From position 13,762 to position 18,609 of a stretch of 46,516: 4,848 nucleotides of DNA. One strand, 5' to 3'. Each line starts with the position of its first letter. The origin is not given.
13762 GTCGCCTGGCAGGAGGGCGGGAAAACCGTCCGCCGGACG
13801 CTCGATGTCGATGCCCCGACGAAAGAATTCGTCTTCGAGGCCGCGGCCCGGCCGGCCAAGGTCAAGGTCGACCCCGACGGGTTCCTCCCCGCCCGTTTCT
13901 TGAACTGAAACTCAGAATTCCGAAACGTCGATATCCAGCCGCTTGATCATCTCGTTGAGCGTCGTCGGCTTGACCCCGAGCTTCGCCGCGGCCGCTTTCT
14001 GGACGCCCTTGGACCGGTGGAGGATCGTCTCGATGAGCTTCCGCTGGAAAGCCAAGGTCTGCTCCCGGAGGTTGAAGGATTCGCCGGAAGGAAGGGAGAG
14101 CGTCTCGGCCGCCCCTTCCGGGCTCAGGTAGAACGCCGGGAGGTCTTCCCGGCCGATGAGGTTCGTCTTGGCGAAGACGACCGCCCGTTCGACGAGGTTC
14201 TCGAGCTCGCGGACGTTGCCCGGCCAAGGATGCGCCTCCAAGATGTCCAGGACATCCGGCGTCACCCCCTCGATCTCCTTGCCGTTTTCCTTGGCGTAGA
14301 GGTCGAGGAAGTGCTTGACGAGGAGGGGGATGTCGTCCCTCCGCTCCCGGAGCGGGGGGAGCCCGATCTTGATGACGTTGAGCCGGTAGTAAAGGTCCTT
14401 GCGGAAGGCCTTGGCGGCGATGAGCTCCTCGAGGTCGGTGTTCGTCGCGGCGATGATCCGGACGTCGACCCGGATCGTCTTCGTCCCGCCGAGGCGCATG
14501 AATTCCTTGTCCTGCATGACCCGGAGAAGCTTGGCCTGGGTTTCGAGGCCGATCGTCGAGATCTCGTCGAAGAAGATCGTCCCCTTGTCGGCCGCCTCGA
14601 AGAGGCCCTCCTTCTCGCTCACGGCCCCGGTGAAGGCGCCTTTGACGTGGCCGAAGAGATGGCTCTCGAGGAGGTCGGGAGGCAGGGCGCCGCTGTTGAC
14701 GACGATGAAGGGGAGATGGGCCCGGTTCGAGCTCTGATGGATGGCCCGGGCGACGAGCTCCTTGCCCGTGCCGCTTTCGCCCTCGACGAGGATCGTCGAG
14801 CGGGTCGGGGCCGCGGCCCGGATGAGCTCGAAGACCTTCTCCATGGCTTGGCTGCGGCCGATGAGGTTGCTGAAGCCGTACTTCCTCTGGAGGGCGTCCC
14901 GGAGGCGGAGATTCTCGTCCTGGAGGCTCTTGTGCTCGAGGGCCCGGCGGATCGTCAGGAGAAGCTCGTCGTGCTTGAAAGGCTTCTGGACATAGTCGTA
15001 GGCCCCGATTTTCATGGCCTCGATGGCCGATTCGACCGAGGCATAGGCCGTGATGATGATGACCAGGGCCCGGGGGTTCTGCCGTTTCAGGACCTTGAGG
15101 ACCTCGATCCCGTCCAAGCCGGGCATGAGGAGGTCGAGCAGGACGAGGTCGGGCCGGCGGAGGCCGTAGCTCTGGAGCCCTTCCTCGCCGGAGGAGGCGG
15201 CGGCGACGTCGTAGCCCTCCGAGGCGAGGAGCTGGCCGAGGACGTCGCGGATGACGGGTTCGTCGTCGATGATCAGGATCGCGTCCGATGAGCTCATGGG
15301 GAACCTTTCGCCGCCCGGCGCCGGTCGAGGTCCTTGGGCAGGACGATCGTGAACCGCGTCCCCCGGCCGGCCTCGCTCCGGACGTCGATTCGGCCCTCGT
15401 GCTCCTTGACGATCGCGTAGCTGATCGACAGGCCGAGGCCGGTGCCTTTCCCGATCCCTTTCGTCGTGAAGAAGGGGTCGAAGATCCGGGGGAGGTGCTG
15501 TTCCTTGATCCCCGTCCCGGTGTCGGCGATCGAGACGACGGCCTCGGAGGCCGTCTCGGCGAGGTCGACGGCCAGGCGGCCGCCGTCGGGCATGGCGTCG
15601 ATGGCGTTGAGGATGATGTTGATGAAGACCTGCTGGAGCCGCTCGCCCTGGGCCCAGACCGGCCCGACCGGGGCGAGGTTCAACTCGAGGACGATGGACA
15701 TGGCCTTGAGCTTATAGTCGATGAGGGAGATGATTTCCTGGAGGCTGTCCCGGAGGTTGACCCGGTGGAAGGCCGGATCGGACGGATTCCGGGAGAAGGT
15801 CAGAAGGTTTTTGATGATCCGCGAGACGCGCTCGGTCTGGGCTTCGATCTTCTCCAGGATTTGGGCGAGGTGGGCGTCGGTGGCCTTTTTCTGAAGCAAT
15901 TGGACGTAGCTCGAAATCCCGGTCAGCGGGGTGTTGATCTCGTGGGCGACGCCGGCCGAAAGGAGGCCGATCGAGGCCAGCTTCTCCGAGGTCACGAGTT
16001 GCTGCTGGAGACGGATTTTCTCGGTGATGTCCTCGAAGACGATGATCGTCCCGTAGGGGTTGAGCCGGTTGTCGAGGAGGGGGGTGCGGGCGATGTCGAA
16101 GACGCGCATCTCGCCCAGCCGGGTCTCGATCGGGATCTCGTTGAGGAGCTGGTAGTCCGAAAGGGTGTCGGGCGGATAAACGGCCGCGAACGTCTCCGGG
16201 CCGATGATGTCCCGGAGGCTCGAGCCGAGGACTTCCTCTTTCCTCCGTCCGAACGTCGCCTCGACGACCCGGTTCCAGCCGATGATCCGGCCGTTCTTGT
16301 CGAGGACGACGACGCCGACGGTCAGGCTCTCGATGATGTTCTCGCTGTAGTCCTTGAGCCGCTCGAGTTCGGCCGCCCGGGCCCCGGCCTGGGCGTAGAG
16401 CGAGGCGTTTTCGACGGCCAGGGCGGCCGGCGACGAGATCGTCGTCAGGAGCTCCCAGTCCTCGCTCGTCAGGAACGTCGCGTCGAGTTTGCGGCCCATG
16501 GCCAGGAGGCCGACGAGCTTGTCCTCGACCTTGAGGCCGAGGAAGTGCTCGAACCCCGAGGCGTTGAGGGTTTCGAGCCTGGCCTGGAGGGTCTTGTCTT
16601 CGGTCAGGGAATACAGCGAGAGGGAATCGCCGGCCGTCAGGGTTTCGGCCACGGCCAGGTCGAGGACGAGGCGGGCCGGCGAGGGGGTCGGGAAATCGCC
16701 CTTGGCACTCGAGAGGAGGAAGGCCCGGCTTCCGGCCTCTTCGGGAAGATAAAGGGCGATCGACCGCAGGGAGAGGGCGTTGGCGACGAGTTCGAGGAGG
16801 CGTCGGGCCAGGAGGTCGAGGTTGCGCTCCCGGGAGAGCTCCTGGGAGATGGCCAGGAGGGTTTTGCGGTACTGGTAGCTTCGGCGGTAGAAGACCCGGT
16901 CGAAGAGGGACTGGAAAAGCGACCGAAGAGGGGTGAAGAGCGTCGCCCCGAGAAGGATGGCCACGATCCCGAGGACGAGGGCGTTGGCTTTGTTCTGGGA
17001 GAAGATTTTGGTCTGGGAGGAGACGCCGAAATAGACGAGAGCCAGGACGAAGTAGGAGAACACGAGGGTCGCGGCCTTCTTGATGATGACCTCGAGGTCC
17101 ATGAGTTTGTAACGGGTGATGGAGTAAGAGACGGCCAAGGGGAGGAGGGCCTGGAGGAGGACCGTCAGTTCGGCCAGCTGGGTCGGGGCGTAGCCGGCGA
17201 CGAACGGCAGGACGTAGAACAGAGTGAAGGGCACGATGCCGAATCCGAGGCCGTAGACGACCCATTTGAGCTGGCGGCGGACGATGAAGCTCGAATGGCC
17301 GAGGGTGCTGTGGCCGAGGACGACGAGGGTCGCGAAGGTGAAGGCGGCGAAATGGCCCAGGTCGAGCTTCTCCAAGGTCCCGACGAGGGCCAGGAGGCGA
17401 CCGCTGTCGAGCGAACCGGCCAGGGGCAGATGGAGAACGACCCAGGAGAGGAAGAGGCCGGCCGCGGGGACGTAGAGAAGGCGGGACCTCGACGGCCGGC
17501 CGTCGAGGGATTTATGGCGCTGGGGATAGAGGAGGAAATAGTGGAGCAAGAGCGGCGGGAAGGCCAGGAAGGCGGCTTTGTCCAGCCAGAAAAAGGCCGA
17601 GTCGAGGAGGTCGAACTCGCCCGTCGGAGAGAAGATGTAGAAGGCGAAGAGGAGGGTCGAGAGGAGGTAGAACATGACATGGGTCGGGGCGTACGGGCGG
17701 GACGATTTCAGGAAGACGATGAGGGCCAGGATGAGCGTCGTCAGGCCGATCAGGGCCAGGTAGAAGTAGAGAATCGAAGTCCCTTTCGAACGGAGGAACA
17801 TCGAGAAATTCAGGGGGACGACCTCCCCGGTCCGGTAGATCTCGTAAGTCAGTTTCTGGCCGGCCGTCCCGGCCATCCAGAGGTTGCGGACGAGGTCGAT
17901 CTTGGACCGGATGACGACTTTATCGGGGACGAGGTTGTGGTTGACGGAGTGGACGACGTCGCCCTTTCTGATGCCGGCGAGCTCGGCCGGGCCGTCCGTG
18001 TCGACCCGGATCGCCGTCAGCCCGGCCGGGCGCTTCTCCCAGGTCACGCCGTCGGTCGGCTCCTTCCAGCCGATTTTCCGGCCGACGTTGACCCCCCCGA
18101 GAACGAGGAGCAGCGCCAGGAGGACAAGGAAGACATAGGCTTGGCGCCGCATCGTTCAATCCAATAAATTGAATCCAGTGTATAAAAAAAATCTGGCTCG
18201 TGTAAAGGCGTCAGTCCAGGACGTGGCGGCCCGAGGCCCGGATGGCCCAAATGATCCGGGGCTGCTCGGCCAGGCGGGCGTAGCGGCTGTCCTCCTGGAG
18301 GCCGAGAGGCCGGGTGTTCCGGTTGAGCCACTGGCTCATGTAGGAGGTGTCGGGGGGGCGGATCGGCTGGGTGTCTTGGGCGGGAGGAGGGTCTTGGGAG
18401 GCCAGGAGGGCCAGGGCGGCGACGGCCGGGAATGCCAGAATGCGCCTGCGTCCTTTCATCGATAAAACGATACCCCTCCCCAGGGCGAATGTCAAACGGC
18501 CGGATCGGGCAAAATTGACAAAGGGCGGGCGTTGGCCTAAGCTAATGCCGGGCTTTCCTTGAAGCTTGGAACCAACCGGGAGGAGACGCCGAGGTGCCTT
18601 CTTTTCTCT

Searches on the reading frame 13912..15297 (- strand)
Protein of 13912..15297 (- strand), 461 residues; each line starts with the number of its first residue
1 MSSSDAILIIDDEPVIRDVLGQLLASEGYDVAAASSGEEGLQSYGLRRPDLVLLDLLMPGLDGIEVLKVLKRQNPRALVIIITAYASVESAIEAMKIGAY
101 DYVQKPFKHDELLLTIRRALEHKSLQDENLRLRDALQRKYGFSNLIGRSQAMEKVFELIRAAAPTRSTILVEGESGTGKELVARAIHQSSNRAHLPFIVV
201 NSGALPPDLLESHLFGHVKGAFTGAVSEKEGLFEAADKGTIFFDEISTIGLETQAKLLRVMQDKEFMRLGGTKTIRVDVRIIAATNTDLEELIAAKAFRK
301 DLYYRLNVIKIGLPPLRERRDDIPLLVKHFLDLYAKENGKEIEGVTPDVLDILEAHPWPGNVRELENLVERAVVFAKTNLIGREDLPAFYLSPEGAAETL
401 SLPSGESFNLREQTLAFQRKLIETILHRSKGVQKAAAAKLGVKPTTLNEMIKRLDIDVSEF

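Call 9: search_protein_families(library=pfam, proteins=[window:13912-15297:-], max_evalue=0.001)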
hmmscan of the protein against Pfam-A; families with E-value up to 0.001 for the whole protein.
window:13912-15297:- (461 aa): 10 families
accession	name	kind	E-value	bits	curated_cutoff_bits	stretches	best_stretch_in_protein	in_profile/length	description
PF00158.32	Sigma54_activat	-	8.2e-70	234.3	20.2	1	145-311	1-167/168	Sigma-54 interaction domain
PF00072.30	Response_reg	-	7.7e-33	113.4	30.2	1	7-116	1-110/111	Response regulator receiver domain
PF25601.1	AAA_lid_14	-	1.2e-28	99.2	27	1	317-393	1-77/87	AAA+ ATPase lid domain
PF14532.12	Sigma54_activ_2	-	1.9e-19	70.7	25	1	146-316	1-138/138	Sigma-54 interaction domain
PF07728.20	AAA_5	-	3.7e-08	33.9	22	1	169-287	2-123/139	AAA domain (dynein-related subfamily)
PF00004.35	AAA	-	4.5e-07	30.8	21.2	1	169-294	1-116/131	ATPase family associated with various cellular activities (AAA)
PF02954.25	HTH_8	-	2.2e-06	27.7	22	1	417-452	5-40/42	Bacterial regulatory protein, Fis family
PF07724.20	AAA_2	-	3.9e-06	27.4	27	1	167-297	4-135/166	AAA domain (Cdc48 subfamily)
PF13191.12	AAA_16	-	9.8e-05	23.3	32.6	1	145-198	2-56/167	AAA ATPase domain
PF07726.17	AAA_3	-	0.00074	19.8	27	0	169-286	2-111/131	ATPase family associated with various cellular activities (AAA)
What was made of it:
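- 13912..15297 (-): NtrC-type sigma54-dependent response regulator paired with the kinase; syntenic context. Pfam Response_reg, Sigma54_activat and HTH_8 (call 9).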

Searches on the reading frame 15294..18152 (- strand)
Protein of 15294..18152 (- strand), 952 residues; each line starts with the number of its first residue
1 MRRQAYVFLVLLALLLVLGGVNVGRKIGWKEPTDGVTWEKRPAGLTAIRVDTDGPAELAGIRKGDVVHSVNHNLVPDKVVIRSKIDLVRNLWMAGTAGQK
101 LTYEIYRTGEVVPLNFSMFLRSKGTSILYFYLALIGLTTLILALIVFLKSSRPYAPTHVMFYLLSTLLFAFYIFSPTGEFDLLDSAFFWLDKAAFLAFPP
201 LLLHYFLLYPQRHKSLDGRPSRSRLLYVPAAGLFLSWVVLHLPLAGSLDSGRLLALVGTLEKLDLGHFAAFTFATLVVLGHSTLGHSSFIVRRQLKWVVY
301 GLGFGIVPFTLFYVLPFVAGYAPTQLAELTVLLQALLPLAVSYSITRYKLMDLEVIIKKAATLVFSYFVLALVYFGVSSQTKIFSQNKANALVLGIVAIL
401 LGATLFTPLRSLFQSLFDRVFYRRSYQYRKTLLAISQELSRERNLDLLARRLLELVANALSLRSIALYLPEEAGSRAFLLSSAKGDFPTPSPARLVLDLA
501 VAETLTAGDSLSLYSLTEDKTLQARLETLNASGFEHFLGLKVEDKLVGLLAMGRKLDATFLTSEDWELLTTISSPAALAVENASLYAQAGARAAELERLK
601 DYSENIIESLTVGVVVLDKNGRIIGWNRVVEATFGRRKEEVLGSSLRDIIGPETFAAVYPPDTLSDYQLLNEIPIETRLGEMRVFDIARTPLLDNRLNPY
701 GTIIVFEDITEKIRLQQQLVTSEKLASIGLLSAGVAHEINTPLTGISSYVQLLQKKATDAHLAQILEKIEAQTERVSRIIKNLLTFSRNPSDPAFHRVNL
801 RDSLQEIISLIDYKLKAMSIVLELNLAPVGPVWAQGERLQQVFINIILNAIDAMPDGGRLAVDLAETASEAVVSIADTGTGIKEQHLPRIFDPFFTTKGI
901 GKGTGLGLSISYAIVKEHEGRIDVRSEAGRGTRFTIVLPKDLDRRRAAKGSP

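Call 7: search_protein_families(library=pfam, proteins=[window:15294-18152:-], max_evalue=0.001)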
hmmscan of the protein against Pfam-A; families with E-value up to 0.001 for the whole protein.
window:15294-18152:- (952 aa): 11 families
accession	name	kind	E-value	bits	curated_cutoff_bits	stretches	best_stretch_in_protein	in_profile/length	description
PF02518.31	HATPase_c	-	7.1e-28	97.7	26.4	1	837-941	4-110/111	Histidine kinase-, DNA gyrase B-, and HSP90-like ATPase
PF00512.31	HisKA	-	4.2e-17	62.4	26.9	1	730-789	4-63/66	His Kinase A (phospho-acceptor) domain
PF00989.32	PAS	-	2.6e-10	40.7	22.6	1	604-655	4-55/113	PAS fold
PF08448.16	PAS_4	-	3.8e-09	37.2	23.1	1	608-712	2-108/110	PAS fold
PF13180.12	PDZ_2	-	3.6e-07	30.8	27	1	35-113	4-75/80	PDZ domain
PF13426.13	PAS_9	-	1.4e-06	28.9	27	1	612-711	2-103/103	PAS domain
PF13492.12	GAF_3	-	6.3e-06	27.1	27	1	444-582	1-129/129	GAF domain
PF17820.7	PDZ_6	-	2e-05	24.7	27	1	49-75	4-30/54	PDZ domain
PF13188.13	PAS_8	-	5.2e-05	23.4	21.8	1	604-650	4-51/65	PAS domain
PF01590.32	GAF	-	0.00025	22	22.4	1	445-580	2-133/133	GAF domain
PF12860.13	PAS_7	-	0.0007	20.2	27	0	607-716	1-114/115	PAS fold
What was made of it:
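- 15294..18152 (-): Divergently transcribed sensor histidine kinase (PDZ-TM-GAF-PAS-HisKA-HATPase); syntenic context. Pfam (call 7).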

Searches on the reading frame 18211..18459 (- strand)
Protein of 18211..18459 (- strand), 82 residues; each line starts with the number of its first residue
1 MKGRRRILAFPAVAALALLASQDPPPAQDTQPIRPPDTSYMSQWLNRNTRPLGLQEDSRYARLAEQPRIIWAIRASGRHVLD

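Call 90: search_protein_families(library=pfam, proteins=[window:18211-18459:-], max_evalue=0.01)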
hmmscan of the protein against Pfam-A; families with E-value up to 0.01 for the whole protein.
window:18211-18459:- (82 aa): 0 families
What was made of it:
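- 18211..18459 (-): Small conserved secreted ORF (82 aa, C-terminus ...SGRHVLD) between the kinase gene and F. Function unknown; context only. No Pfam hit (call 90).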
